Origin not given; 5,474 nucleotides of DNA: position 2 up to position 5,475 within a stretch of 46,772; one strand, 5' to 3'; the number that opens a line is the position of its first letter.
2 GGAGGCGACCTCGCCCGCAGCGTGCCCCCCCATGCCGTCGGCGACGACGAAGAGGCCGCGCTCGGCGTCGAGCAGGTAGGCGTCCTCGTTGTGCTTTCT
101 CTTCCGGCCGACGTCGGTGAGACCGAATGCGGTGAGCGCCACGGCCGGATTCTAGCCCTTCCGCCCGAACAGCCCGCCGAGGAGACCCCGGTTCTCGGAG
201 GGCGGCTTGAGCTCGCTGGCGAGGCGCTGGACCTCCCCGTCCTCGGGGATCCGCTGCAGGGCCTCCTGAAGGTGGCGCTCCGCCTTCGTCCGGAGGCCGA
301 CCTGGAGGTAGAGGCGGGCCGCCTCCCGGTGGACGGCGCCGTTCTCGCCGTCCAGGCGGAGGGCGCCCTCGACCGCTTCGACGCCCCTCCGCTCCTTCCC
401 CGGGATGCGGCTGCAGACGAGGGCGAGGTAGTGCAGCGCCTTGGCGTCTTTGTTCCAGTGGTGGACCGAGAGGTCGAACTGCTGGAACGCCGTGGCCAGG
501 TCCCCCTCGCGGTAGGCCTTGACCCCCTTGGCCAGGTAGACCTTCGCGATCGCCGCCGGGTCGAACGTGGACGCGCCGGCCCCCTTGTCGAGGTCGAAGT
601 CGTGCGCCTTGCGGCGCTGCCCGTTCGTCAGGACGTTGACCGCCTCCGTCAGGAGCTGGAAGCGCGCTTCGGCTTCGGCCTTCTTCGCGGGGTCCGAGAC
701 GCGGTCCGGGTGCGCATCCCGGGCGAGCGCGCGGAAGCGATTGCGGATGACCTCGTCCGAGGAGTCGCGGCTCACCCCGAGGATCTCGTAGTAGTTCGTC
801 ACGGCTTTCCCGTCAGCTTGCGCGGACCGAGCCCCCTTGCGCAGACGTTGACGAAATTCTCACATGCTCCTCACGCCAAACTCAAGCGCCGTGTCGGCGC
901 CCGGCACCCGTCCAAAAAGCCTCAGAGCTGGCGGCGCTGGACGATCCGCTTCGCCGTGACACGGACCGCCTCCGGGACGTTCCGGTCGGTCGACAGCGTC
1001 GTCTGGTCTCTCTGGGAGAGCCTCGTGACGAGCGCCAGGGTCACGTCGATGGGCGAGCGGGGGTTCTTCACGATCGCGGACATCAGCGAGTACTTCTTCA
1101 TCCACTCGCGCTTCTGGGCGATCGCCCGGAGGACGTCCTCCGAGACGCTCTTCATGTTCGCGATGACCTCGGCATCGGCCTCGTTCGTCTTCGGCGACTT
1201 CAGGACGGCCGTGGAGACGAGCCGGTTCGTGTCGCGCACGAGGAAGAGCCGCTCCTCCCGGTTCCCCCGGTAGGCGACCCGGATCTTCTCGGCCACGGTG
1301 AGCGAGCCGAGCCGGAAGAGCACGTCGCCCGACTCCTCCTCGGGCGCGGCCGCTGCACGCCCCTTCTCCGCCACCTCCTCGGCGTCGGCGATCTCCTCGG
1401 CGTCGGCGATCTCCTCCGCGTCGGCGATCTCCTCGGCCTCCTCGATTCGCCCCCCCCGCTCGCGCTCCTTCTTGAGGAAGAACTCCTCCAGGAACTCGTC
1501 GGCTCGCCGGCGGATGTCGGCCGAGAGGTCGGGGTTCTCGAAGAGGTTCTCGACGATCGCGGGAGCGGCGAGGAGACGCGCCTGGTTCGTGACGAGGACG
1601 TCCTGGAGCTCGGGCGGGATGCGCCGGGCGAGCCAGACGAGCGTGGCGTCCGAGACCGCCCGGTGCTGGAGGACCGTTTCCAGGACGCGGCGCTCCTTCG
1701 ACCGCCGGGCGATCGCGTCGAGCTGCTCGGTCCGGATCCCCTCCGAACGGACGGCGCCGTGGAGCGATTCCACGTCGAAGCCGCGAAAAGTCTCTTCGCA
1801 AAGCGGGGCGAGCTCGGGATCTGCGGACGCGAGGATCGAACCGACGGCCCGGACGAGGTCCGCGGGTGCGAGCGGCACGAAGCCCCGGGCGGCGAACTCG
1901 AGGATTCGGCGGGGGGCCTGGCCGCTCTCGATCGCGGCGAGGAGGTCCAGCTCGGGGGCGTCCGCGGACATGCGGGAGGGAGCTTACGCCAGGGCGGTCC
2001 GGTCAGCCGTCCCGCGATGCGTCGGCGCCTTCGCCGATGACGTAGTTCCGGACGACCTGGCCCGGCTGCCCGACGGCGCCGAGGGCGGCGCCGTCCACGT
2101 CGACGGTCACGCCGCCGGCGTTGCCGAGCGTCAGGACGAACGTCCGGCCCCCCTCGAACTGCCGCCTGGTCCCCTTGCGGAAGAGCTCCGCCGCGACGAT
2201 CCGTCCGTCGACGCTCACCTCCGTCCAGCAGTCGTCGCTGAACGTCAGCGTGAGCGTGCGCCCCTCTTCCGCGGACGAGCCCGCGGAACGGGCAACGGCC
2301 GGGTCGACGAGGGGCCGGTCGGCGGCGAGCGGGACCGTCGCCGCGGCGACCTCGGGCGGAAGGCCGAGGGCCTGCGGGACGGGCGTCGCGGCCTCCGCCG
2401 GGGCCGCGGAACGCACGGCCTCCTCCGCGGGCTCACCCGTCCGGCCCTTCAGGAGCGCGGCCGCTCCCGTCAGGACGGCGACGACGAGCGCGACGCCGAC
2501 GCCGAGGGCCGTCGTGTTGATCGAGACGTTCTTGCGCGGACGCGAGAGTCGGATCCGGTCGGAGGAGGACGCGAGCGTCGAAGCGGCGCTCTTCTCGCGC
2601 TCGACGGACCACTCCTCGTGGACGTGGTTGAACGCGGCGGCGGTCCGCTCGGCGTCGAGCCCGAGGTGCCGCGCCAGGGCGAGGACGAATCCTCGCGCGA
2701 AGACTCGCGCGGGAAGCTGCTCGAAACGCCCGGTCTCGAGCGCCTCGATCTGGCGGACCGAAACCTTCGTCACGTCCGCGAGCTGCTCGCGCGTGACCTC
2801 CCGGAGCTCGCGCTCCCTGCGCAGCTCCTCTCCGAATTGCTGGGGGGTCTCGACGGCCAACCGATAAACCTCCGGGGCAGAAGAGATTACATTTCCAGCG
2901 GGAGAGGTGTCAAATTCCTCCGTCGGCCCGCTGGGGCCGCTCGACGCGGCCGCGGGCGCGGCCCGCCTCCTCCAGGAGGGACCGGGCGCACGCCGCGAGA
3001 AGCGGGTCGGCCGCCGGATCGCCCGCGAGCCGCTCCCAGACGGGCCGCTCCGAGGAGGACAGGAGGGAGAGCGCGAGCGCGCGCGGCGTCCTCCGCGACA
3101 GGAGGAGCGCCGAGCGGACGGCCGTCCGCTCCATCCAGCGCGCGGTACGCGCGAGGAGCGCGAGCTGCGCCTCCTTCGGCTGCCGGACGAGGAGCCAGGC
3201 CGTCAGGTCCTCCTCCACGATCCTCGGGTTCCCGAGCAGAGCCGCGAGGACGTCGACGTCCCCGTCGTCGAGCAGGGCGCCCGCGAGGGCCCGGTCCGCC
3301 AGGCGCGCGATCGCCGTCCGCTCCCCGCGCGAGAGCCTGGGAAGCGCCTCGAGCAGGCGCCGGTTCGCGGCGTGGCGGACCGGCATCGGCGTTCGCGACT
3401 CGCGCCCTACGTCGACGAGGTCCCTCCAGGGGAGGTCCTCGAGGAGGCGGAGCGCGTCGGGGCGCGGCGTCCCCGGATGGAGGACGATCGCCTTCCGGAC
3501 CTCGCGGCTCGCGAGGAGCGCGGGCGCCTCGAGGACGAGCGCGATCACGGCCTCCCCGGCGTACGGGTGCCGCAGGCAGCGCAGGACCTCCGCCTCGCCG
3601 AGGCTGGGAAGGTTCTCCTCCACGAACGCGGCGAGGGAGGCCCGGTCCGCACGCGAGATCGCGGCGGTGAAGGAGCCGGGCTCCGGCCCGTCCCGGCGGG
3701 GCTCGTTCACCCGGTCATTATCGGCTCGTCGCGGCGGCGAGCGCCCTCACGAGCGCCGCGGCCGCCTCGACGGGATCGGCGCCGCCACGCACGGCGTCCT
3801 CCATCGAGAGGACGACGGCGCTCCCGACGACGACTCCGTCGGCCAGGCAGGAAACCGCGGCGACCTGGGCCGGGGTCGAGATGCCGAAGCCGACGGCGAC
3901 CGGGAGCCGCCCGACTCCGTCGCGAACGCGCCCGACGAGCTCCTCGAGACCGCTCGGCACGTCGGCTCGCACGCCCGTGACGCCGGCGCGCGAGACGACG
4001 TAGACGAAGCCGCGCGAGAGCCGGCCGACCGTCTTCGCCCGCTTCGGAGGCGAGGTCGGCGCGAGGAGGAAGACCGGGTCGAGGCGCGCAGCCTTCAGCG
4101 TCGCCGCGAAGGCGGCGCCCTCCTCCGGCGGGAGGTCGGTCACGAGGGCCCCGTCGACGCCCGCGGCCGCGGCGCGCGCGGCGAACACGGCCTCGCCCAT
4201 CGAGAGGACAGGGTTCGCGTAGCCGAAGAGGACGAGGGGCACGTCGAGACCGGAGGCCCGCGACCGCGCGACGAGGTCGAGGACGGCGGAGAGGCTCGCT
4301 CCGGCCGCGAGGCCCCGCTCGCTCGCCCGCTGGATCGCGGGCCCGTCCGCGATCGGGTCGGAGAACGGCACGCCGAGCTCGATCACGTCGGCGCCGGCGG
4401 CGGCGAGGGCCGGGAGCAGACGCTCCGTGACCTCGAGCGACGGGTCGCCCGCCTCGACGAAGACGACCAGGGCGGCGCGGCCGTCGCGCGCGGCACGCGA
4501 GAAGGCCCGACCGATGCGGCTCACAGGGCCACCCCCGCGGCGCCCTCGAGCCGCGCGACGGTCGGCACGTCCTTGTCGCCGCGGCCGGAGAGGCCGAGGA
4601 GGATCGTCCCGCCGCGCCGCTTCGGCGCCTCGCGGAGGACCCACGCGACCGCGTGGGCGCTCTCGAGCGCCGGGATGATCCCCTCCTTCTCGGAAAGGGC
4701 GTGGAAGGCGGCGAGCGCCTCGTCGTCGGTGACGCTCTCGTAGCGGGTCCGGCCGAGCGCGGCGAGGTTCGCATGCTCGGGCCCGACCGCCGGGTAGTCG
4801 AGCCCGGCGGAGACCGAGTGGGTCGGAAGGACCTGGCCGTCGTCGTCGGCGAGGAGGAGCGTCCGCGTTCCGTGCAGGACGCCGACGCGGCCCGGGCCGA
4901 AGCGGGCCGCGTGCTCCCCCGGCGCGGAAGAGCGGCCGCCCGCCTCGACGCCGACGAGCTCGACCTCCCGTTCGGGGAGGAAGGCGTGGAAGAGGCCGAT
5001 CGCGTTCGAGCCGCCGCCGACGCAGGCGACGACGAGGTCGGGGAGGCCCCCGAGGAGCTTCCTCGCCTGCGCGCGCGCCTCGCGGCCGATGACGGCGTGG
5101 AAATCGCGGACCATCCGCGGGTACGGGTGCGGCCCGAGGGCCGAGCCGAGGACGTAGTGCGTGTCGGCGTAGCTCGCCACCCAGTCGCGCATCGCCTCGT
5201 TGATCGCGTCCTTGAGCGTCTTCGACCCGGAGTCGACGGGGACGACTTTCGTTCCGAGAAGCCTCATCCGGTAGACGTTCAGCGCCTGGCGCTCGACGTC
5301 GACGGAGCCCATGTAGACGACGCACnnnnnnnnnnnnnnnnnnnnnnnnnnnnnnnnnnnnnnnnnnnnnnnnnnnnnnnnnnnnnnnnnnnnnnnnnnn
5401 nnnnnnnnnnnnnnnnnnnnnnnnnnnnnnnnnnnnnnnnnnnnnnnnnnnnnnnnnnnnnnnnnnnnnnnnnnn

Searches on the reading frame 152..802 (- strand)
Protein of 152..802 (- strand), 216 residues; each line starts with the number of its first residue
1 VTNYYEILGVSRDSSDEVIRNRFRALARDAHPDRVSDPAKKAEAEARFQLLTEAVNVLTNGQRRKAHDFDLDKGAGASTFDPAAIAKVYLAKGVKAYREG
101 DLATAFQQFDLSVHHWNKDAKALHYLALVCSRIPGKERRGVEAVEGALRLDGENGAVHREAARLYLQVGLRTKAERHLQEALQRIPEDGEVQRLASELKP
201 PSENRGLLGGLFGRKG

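Call 29: search_protein_families(library=pfam, proteins=[window:152-802:-])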
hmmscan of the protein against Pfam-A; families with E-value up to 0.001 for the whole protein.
window:152-802:- (216 aa): 3 families
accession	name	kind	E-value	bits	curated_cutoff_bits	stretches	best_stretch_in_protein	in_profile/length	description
PF00226.36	DnaJ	-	5e-17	62.2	27.8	1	3-68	1-63/63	DnaJ domain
PF14559.12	TPR_19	-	9.9e-06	26.2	25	1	142-197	12-67/68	Tetratricopeptide repeat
PF13428.12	TPR_14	-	0.00059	20.7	23.5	0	157-195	3-41/44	Tetratricopeptide repeat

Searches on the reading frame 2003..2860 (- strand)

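Call 29: search_protein_families(library=pfam, proteins=[window:2003-2860:-])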
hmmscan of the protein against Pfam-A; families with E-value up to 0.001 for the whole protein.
window:2003-2860:- (285 aa): 4 families
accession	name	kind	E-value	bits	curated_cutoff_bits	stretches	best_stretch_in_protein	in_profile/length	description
PF13413.12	HTH_25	-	5.3e-20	71.4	24.6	1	13-72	2-61/62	Helix-turn-helix domain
PF13464.11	RodZ_C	-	3.8e-17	62.4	23.9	1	204-271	1-69/72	RodZ C-terminal domain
PF13560.12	HTH_31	-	1e-07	32.6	27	1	8-75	1-63/64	Helix-turn-helix domain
PF12844.13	HTH_19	-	7.6e-05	23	30.2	1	10-71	1-56/64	Helix-turn-helix domain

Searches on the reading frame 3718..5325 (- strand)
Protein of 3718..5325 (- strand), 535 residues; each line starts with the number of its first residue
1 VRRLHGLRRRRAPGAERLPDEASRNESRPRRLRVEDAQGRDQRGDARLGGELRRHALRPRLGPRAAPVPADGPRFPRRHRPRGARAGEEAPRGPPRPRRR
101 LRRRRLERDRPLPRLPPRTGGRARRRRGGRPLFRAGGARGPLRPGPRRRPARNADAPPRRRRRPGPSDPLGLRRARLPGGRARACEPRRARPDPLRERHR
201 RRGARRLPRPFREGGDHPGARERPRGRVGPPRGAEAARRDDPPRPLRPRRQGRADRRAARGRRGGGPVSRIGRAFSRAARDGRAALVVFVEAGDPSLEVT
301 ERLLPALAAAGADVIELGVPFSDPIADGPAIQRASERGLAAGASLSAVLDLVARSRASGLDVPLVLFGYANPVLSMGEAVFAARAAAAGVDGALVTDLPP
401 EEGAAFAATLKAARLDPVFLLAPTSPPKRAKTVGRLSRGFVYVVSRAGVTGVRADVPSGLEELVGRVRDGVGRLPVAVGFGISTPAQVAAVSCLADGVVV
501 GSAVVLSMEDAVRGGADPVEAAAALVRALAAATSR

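Call 64: search_protein_families(library=pfam, proteins=[window:3718-5325:-])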
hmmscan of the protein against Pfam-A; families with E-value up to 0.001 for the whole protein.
window:3718-5325:- (535 aa): 1 family
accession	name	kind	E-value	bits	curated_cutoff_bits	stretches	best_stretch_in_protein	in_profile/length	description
PF00290.26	Trp_syntA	-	2e-82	276.5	27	1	275-533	1-258/259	Tryptophan synthase alpha chain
